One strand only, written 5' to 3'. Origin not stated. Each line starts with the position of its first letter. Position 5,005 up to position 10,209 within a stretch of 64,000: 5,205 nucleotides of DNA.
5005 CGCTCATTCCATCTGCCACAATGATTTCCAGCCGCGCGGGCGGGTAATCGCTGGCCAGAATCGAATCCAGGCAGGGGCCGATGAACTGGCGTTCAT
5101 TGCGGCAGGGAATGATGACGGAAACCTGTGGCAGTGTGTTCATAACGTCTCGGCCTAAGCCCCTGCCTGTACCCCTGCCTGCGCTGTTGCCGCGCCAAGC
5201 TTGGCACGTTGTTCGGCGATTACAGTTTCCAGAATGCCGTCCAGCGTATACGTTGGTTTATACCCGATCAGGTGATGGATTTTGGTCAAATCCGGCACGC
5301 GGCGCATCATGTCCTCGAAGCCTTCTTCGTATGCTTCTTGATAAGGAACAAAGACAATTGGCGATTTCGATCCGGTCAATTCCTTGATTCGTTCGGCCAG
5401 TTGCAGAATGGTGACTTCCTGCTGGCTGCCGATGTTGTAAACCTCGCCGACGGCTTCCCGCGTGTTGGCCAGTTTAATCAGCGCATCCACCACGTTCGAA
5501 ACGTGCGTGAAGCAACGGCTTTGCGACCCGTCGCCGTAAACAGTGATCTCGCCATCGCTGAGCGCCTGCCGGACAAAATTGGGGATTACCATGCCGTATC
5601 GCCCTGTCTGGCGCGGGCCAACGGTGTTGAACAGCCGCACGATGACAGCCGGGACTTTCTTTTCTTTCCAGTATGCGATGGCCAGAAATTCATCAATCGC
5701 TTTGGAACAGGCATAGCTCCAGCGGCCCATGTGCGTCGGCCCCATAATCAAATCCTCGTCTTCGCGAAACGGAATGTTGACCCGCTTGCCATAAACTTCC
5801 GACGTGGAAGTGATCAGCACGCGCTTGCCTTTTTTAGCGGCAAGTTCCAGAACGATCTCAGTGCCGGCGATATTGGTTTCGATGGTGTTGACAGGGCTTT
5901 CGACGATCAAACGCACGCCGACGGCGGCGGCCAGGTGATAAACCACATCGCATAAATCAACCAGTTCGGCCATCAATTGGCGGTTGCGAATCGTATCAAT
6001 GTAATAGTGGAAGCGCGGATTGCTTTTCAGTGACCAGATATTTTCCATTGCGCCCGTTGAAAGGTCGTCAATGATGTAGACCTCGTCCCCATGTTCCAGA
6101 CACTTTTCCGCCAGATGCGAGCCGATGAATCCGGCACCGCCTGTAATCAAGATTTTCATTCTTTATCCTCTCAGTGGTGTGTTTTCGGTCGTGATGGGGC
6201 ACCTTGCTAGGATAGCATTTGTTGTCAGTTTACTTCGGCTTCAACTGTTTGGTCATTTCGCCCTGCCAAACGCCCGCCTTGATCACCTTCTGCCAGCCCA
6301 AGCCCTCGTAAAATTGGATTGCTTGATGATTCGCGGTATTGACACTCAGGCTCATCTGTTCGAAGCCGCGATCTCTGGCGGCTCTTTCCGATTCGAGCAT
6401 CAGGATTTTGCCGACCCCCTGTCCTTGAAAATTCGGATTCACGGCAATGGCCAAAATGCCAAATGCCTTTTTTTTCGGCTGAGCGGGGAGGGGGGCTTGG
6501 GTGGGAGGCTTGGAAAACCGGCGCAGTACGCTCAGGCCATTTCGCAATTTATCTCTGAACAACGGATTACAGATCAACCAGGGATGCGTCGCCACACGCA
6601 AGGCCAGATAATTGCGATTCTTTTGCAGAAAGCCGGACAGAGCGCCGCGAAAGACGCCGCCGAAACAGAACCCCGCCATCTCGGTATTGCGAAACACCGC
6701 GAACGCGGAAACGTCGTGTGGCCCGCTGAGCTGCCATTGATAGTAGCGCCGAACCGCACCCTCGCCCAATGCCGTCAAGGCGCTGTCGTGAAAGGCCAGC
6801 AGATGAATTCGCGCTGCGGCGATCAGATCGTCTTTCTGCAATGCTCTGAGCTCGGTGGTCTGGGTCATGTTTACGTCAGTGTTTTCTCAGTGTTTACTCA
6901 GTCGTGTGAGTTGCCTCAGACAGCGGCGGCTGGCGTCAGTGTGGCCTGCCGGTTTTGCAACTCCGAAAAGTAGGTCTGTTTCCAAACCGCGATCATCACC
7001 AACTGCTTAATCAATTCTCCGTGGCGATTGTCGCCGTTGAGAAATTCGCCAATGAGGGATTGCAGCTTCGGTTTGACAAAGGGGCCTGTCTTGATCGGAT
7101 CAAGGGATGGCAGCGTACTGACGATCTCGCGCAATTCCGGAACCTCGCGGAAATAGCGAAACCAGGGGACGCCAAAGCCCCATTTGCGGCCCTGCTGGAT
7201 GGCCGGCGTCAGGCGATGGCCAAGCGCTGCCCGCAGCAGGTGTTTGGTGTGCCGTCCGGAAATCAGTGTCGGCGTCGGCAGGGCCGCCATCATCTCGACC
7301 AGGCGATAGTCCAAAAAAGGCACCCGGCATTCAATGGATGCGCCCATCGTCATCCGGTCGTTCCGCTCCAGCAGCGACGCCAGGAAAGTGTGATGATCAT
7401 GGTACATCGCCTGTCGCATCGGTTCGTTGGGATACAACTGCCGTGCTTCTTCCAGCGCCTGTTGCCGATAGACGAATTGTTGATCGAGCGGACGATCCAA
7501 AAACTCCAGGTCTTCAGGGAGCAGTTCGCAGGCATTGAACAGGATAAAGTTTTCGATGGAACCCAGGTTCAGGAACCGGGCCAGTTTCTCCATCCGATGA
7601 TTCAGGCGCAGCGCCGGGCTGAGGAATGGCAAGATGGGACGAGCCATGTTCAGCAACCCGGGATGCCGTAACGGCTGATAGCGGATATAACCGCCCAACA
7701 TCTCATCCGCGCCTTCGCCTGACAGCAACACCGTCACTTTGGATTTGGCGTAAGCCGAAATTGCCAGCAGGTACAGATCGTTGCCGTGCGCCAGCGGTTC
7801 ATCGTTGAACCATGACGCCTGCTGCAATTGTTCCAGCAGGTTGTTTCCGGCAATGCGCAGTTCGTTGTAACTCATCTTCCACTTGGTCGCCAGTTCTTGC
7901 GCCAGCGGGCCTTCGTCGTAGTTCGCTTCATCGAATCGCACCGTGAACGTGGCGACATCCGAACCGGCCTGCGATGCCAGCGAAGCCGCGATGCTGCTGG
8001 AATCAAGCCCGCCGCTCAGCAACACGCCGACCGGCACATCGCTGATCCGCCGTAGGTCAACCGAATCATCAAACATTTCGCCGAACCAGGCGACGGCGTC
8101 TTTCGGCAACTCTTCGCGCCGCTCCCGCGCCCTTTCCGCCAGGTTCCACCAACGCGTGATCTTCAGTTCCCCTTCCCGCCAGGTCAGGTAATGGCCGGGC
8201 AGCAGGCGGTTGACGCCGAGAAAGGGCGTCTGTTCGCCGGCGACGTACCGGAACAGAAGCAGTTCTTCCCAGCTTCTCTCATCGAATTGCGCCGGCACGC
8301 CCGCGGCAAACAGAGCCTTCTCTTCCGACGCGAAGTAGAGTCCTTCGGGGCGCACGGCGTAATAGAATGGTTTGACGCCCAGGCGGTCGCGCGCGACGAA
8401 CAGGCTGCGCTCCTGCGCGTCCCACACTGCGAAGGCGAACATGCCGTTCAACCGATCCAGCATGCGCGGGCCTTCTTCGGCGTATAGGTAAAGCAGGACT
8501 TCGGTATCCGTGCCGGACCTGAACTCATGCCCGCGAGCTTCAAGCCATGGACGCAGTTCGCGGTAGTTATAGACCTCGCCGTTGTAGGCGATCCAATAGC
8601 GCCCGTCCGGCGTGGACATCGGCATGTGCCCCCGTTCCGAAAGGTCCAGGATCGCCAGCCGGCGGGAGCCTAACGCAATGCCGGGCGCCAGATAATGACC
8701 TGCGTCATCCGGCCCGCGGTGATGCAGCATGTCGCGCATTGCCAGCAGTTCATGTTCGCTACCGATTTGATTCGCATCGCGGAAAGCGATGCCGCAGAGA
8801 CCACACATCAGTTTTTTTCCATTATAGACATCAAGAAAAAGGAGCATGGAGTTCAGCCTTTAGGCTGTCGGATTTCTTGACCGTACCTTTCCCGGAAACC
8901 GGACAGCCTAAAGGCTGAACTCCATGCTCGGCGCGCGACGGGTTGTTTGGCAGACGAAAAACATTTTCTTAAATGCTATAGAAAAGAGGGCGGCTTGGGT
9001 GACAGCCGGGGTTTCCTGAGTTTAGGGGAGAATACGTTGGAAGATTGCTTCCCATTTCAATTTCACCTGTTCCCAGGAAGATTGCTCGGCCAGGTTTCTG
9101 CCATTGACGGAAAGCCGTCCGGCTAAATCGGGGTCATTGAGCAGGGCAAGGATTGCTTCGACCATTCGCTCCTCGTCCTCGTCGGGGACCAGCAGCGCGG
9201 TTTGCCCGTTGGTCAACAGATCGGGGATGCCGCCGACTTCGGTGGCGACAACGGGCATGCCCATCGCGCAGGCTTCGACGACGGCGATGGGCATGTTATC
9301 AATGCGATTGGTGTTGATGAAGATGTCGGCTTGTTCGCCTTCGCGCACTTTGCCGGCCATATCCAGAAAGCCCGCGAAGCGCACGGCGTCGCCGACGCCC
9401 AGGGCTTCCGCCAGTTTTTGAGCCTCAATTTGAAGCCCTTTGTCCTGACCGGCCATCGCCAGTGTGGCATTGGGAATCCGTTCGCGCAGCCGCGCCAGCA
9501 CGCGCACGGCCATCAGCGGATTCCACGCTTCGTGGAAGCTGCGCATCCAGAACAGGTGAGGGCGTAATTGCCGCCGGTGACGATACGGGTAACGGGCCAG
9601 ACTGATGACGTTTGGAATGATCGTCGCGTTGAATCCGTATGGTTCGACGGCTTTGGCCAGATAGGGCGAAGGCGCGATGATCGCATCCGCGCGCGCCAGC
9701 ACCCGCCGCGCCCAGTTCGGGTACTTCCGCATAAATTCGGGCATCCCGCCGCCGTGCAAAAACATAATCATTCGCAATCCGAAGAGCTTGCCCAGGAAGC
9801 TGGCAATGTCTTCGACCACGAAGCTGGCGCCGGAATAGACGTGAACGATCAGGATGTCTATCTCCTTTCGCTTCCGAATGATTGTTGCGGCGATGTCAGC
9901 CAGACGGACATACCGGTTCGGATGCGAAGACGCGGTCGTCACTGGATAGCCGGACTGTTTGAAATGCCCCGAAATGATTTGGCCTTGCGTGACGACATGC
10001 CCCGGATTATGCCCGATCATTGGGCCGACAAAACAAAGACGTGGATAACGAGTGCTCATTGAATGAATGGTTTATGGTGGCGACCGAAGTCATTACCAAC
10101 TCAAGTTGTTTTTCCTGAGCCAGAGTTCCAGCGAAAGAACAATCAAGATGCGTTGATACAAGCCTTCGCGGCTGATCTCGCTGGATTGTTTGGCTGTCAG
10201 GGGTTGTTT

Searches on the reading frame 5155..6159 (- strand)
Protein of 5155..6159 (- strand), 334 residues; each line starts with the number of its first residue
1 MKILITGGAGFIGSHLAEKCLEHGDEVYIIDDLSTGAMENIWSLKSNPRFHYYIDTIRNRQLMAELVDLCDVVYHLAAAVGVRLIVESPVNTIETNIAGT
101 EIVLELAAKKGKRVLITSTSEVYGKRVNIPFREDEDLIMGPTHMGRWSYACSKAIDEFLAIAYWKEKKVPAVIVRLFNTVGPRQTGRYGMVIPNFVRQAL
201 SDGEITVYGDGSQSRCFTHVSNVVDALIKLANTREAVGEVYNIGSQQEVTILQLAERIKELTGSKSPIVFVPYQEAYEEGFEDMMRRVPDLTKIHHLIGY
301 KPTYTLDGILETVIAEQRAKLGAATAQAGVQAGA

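Call 8: search_protein_families(library=pfam, proteins=[window:5155-6159:-], max_evalue=0.001)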
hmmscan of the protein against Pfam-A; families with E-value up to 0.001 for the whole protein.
window:5155-6159:- (334 aa): 8 families
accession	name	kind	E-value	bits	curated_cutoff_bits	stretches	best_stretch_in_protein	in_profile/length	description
PF16363.11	GDP_Man_Dehyd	-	1e-58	199.8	27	1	4-311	1-330/332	GDP-mannose 4,6 dehydratase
PF01370.27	Epimerase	-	3.4e-53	181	20.9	1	3-244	1-240/240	NAD dependent epimerase/dehydratase family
PF02719.21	Polysacc_synt_2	-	6.8e-21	75.2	20.2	2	3-119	1-128/293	Polysaccharide biosynthesis protein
PF01073.25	3Beta_HSD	-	1.6e-15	57.4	22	1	4-228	1-226/280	3-beta hydroxysteroid dehydrogenase/isomerase family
PF07993.18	NAD_binding_4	-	3.9e-14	52.9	20.1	1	63-189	82-217/258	Male sterility protein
PF04321.23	RmlD_sub_bind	-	3.1e-12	46.6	27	1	1-266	1-235/287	RmlD substrate binding domain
PF00106.31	adh_short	-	0.00054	19.9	26.6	0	3-70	3-71/195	short chain dehydrogenase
PF03435.24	Sacchrp_dh_NADP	-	0.00062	20.5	25.1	0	4-86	2-85/129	Saccharopine dehydrogenase NADP binding domain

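Call 17: search_protein_families(library=ncbifam, proteins=[window:5155-6159:-], max_evalue=0.0001)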
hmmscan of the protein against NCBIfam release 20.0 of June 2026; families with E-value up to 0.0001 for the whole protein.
window:5155-6159:- (334 aa): 30 families (the best 25 are shown)
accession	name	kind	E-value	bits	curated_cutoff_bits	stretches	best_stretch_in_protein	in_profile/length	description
TIGR04180.1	EDH_00030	hypoth_equivalog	8.8e-53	179.3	475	1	3-304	1-296/297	NAD-dependent 4,6-dehydratase LegB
NF008872.0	PRK11908.1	equivalog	1.4e-45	155.9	294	1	1-324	2-342/349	bifunctional UDP-4-keto-pentose/UDP-xylose synthase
TIGR01181.1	dTDP_gluc_dehyt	equivalog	5e-44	150.7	365.1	1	2-312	1-306/321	dTDP-glucose 4,6-dehydratase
TIGR01179.1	galE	equivalog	1.8e-35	122.4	262.3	1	2-314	1-322/332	UDP-glucose 4-epimerase GalE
NF005998.1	PRK08125.1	equivalog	2.1e-35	122.3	777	1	2-313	317-645/649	bifunctional UDP-4-amino-4-deoxy-L-arabinose formyltransferase/UDP-glucuronic acid oxidase ArnA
NF007490.0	PRK10084.1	subfamily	1.2e-27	96.9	649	1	1-309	1-327/361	dTDP-glucose 4,6-dehydratase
NF007582.0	PRK10217.1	equivalog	6.1e-27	94.6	698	1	2-305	3-319/355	dTDP-glucose 4,6-dehydratase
TIGR02197.1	heptose_epim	equivalog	1e-26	93.9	274.6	1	3-306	1-302/316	ADP-glyceromanno-heptose 6-epimerase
NF011728.1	PRK15181.1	equivalog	2.3e-23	82.8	760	1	3-307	18-327/348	Vi polysaccharide biosynthesis UDP-N-acetylglucosaminuronic acid C-4 epimerase TviC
TIGR03466.1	HpnA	hypoth_equivalog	2.4e-23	82.6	367.65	1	1-281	1-265/327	hopanoid-associated sugar epimerase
NF007956.0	PRK10675.1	subfamily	1.9e-20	73.3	394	1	1-276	1-294/338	UDP-glucose 4-epimerase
TIGR02622.1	CDP_4_6_dhtase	equivalog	8.9e-19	67.8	278.45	1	2-315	6-328/352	CDP-glucose 4,6-dehydratase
NF043036.1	ErythonDh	equivalog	2.2e-16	59.9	325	1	1-176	1-176/321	D-erythronate dehydrogenase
NF047922.1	GDPFucSynFcl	equivalog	2.6e-15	56.7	500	1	70-309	54-293/308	GDP-L-fucose synthase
NF042422.1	oxyalk_red_OleD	equivalog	6.8e-15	55.3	580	1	1-280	1-268/329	2-alkyl-3-oxoalkanoate reductase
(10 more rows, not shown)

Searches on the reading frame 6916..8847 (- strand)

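Call 8: search_protein_families(library=pfam, proteins=[window:6916-8847:-], max_evalue=0.001)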
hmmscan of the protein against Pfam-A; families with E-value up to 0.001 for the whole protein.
window:6916-8847:- (643 aa): 5 families
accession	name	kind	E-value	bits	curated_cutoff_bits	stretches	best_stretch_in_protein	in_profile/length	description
PF00733.27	Asn_synthase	-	1.3e-69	236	21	1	257-623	4-353/354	Asparagine synthase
PF13537.11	GATase_7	-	8e-45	152.3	25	1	62-180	2-122/123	Glutamine amidotransferase domain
PF13522.11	GATase_6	-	3.3e-43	147.3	27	1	46-175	1-130/130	Glutamine amidotransferase domain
PF12481.13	DUF3700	-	1.7e-06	28.1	27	1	128-183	124-179/228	Aluminium induced protein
PF06508.19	QueC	-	0.00052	20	22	1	275-346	4-71/210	Queuosine biosynthesis protein QueC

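Call 17: search_protein_families(library=ncbifam, proteins=[window:6916-8847:-], max_evalue=0.0001)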
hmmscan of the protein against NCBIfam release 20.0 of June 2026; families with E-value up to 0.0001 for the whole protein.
window:6916-8847:- (643 aa): 9 families
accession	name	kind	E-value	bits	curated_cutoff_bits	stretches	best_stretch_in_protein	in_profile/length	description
TIGR01536.1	asn_synth_AEB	equivalog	2.8e-129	432.5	267.1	1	15-556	1-515/517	asparagine synthase (glutamine-hydrolyzing)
TIGR03108.1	eps_aminotran_1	hypoth_equivalog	1.2e-116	390.8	816.9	1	14-620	1-622/628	XrtA/PEP-CTERM system amidotransferase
TIGR03104.1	trio_amidotrans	equivalog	2.5e-97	326.5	570.1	2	14-393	1-386/589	N-acetylglutaminylglutamine amidotransferase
NF006949.0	PRK09431.1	equivalog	7.2e-75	252.6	499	3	14-181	1-167/554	asparagine synthase B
NF033535.1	lass_lactam_cya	exception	2.5e-66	224.6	525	2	14-384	1-376/668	lasso peptide isopeptide bond-forming cyclase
NF033561.1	macrolact_Ik_Al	subfamily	5.3e-16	58.3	300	1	138-307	82-250/561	albusnodin/ikarugamycin family macrolactam cyclase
TIGR01134.1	purF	equivalog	9.5e-12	45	350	1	78-180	90-200/432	amidophosphoribosyltransferase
NF001484.0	PRK00331.1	subfamily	9.1e-10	37.5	381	1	76-180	87-199/601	isomerizing glutamine--fructose-6-phosphate transaminase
TIGR01135.1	glmS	equivalog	2.6e-09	36.1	418.05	1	80-181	90-199/607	glutamine--fructose-6-phosphate transaminase (isomerizing)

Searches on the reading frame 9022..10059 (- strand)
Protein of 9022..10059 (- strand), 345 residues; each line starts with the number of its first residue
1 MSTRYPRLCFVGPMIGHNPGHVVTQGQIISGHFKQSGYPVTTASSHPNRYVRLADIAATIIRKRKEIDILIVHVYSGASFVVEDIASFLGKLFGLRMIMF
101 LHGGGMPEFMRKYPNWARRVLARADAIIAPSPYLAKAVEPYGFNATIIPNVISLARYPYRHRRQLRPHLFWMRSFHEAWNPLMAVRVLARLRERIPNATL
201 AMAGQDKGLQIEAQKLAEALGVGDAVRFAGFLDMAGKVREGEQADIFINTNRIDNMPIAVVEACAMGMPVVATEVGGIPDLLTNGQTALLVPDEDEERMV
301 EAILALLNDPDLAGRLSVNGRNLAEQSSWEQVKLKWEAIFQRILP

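Call 8: search_protein_families(library=pfam, proteins=[window:9022-10059:-], max_evalue=0.001)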
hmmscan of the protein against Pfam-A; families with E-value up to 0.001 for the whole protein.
window:9022-10059:- (345 aa): 6 families
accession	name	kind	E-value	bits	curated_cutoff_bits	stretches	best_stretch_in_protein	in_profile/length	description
PF00534.26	Glycos_transf_1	-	4.1e-27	95.2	26.4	1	180-322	29-171/172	Glycosyl transferases group 1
PF13692.12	Glyco_trans_1_4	-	3.2e-26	92.7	27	1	168-309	3-142/142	Glycosyl transferases group 1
PF13439.12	Glyco_transf_4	-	3.8e-10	40.5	28.5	1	44-156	51-170/170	Glycosyltransferase Family 4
PF13579.12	Glyco_trans_4_4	-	1.7e-07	32.2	29.7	1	39-150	46-157/158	Glycosyl transferase 4-like domain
PF13524.12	Glyco_trans_1_2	-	1.8e-07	31.6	25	1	196-323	13-128/144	Glycosyl transferase-like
PF20706.3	GT4-conflict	-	1.1e-05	25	26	1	183-331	216-380/385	Family 4 Glycosyltransferase in conflict systems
